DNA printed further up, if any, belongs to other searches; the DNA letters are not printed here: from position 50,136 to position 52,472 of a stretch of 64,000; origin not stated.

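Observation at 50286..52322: Metazoan kidney-type (GLS-like) glutaminase architecture in a streamlined bacterium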

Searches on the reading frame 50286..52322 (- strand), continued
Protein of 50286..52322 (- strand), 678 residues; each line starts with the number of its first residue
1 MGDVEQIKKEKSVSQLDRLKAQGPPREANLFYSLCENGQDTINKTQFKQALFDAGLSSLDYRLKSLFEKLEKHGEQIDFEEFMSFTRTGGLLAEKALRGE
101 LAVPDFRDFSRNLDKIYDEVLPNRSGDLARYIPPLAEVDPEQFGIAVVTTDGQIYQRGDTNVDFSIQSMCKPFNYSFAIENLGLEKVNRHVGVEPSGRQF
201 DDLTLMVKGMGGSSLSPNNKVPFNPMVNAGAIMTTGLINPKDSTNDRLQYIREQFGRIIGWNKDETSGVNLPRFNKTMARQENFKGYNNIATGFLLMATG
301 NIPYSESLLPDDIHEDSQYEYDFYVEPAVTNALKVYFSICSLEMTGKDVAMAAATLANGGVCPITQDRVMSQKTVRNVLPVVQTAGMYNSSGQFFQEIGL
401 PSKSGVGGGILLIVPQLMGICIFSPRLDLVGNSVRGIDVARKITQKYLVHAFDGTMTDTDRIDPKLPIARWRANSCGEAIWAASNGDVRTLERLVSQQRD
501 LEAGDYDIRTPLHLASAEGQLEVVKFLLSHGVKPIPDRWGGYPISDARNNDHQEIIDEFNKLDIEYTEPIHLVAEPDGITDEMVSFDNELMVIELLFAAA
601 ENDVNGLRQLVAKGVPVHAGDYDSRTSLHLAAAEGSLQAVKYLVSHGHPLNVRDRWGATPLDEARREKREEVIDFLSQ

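Call 36: search_protein_representatives(protein=window:50286-52322:-)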
Query: 678 residues. Proteins with E-value up to 0.001 (for the whole library): 84284; up to 1e-10: 17951; up to 1e-30: 1577. The best 150 are listed.
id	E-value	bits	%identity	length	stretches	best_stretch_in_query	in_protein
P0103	1.1e-285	965.7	61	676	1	22-677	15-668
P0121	2.3e-244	829.2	55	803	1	25-678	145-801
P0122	2.2e-186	637.6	47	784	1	23-676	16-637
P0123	8.8e-183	625.7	58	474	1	217-676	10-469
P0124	6.2e-179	613.0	39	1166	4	40-484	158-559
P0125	1.8e-174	598.3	38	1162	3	33-557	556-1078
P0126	1.3e-172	592.2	41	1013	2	26-549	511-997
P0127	1.2e-166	572.4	41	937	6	329-452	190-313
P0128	1.2e-166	572.4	38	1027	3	30-555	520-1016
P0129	1.4e-164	565.6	39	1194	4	29-557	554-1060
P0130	1.2e-163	562.5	36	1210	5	329-676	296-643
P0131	2.0e-159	548.6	41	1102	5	331-550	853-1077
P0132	3.2e-148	511.6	38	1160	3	30-552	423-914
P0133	8.5e-144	496.9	40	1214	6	329-453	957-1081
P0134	1.1e-139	483.4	37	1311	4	94-561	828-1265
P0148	2.9e-112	392.7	39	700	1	24-676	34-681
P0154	3.4e-106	372.7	39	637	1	24-672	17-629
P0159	1.8e-103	363.7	39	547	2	325-564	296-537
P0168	1.1e-96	341.3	38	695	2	332-667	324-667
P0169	1.2e-96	341.2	37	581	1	29-556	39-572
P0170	6.9e-94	332.0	37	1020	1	20-557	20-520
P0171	3.8e-93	329.6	37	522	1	17-556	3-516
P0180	2.4e-90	320.3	38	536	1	33-558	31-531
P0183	4.1e-89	316.2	40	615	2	330-560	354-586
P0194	1.0e-86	308.3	39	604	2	329-557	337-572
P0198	1.8e-85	304.2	36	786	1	54-677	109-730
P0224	1.9e-81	290.9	40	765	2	220-670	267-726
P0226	4.7e-81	289.6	36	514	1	36-554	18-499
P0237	6.9e-79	282.4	34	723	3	318-532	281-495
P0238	7.6e-79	282.3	37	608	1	36-557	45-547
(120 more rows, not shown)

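Call 42: list_cluster_members(proteins=[P0121, P0122, P0148, P0154, P0168, P0198, P0224, P0237, P0002, P0070])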
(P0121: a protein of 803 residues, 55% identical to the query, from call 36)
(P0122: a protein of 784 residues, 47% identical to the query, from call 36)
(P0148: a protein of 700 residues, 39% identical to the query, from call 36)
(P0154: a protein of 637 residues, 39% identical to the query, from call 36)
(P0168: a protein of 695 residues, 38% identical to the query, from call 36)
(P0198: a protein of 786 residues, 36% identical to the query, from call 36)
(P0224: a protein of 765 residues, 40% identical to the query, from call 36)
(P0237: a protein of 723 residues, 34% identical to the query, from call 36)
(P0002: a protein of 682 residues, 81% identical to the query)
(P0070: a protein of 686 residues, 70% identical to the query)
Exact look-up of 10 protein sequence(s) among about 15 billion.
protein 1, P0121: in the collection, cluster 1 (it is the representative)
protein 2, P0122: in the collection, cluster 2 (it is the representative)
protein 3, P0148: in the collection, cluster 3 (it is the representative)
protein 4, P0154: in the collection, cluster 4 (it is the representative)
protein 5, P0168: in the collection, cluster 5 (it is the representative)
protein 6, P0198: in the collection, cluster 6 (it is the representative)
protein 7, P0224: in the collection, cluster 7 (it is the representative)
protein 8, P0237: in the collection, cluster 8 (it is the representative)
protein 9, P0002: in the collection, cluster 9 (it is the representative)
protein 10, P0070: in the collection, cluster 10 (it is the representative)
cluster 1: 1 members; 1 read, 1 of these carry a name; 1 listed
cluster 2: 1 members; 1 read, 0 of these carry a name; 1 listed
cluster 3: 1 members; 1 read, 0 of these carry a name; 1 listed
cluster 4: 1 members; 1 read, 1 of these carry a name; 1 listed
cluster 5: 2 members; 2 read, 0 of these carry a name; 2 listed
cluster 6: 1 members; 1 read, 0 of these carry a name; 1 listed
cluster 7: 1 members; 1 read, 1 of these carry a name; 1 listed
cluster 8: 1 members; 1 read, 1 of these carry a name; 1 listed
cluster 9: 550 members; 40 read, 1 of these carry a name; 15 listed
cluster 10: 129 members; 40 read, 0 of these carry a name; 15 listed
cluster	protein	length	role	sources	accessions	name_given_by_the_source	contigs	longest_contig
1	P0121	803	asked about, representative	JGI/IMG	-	glutaminase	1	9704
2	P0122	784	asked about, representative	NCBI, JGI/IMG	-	-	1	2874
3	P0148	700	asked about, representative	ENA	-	-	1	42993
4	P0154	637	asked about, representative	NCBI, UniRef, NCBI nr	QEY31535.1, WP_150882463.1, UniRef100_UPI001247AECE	glutaminase A [Synechococcus sp. RSCCF101] | glutaminase A n=1 Tax=Synechococcus sp. RSCCF101 TaxID=2511069 RepID=UPI001247AECE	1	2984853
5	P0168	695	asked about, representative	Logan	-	-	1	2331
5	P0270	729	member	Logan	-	-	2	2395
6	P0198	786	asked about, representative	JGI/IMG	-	-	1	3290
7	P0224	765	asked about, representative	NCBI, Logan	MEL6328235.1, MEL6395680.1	MAG: glutaminase [Planctomycetota bacterium]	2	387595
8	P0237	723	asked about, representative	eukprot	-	GEMP01011060.1.p1 GENE.GEMP01011060.1~~GEMP01011060.1.p1 ORF type:complete len:724 ...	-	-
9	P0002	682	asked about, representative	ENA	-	-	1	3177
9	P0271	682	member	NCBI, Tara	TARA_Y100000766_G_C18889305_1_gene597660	strand:- start:110 stop:2158 length:2049 start_codon:yes stop_codon:yes gene_type:complete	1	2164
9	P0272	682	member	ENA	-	-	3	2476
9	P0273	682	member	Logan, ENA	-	-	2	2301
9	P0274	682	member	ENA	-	-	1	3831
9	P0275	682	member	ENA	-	-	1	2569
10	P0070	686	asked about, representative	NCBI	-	-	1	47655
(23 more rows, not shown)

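Call 44: list_cluster_members(proteins=[P0169, P0171, P0170, P0180, P0159, P0194, P0226, P0183, P0238, P0125])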
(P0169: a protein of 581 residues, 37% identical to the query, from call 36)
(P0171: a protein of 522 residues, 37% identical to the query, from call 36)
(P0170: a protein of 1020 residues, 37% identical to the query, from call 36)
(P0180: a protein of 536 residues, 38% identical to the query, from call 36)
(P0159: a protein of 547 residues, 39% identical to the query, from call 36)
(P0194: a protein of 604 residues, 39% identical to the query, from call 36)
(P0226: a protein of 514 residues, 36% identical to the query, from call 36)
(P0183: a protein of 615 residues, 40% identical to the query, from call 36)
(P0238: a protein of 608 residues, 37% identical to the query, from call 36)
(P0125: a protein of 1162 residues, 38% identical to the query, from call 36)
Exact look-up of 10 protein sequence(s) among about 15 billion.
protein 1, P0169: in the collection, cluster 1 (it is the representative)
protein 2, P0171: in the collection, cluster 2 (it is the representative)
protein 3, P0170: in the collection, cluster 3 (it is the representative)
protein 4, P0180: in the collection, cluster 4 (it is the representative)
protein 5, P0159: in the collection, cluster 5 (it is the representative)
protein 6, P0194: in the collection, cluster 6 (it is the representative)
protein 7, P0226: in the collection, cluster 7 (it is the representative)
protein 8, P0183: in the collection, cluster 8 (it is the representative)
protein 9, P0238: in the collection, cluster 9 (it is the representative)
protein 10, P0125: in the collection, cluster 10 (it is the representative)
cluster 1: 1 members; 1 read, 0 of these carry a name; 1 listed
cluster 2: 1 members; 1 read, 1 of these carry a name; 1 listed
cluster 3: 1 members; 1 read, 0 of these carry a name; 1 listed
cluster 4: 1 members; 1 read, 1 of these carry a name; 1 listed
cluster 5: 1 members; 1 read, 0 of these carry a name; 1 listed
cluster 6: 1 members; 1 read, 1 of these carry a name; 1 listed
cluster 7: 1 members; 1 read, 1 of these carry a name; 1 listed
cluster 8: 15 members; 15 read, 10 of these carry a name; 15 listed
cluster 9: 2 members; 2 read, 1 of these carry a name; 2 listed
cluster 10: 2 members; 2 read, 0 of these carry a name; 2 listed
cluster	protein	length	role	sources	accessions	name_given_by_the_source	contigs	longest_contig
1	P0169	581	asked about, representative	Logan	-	-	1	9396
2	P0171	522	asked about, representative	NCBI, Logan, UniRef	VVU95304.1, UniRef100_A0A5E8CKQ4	Glutaminase [seawater metagenome] | glutaminase n=1 Tax=seawater metagenome TaxID=1561972 RepID=A0A5E8CKQ4_9ZZZZ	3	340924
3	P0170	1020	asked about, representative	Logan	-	-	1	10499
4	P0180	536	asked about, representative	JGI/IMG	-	glutaminase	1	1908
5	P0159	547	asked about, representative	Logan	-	-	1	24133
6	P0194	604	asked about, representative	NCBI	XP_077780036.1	glutaminase liver isoform, mitochondrial isoform X2 [Podarcis muralis]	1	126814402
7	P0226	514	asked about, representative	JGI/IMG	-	glutaminase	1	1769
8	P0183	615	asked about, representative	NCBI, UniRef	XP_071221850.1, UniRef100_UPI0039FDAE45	glutaminase kidney isoform, mitochondrial-like isoform X1 [Salvelinus alpinus] | glutaminase kidney isoform, mitochondrial-like isoform X1 n=2 Tax=Salvelinus alpinus ...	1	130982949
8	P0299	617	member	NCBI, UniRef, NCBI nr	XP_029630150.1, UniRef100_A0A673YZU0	glutaminase liver isoform, mitochondrial isoform X1 [Salmo trutta] | glutaminase n=2 Tax=Salmo trutta TaxID=8032 RepID=A0A673YZU0_SALTR | glutaminase liver isoform, mitochondrial-like isoform X1 [Salmo trutta]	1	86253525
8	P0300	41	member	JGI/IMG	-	hypothetical protein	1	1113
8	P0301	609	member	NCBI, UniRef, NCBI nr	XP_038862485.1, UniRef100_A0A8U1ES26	glutaminase kidney isoform, mitochondrial-like isoform X2 [Salvelinus namaycush] | glutaminase n=1 Tax=Salvelinus namaycush TaxID=8040 RepID=A0A8U1ES26_SALNM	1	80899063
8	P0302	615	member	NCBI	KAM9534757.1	glutaminase kidney isoform, mitochondrial-like isoform 1-T1 [Salvelinus alpinus]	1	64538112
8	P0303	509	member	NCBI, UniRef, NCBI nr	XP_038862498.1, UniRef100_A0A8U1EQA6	glutaminase kidney isoform, mitochondrial-like isoform X4 [Salvelinus namaycush] | glutaminase n=1 Tax=Salvelinus namaycush TaxID=8040 RepID=A0A8U1EQA6_SALNM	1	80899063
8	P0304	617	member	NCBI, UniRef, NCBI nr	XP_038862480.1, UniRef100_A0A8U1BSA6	glutaminase liver isoform, mitochondrial-like isoform X1 [Salvelinus namaycush] | glutaminase n=1 Tax=Salvelinus namaycush TaxID=8040 RepID=A0A8U1BSA6_SALNM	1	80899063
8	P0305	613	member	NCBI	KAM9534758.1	glutaminase kidney isoform, mitochondrial-like isoform 2-T2 [Salvelinus alpinus]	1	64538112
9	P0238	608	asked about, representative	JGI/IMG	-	-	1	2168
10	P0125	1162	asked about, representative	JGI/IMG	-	-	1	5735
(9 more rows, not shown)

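Call 55: find_homologous_proteins(query=L005:1316-2344:+, max_evalue=1e-50)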
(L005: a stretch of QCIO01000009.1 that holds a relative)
Query L005:1316-2344:+ (342 aa): 7999 proteins with E <= 1e-50 among 8000 candidates; the best 120 are listed.
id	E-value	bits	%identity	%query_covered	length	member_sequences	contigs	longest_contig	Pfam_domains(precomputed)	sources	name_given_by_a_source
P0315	4.1e-214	728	94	100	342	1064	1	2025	PF02800.26,PF00044.31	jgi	-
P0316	2.1e-204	697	90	100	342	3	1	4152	PF02800.26,PF00044.31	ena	-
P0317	1.7e-203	694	89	100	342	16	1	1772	PF02800.26,PF00044.31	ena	-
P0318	1.1e-202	691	88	100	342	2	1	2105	PF02800.26,PF00044.31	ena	-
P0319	5.6e-201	685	88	100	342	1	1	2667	PF02800.26,PF00044.31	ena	-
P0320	4.2e-200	682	88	100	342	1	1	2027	PF02800.26,PF00044.31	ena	-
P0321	1.7e-199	680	88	100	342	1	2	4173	PF02800.26,PF00044.31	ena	-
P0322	2.3e-199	680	88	100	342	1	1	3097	PF02800.26,PF00044.31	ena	-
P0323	2.3e-199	680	88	100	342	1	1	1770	PF02800.26,PF00044.31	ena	-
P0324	2.6e-199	680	87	100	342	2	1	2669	PF02800.26,PF00044.31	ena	-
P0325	4.2e-199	679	87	100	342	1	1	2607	PF02800.26,PF00044.31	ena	-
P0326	6.4e-199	678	87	100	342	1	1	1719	PF02800.26,PF00044.31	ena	-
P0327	1.5e-198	677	87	100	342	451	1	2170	PF02800.26,PF00044.31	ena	-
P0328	3.2e-198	676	87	100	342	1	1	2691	PF02800.26,PF00044.31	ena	-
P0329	3.4e-198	676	87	100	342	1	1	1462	PF02800.26,PF00044.31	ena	-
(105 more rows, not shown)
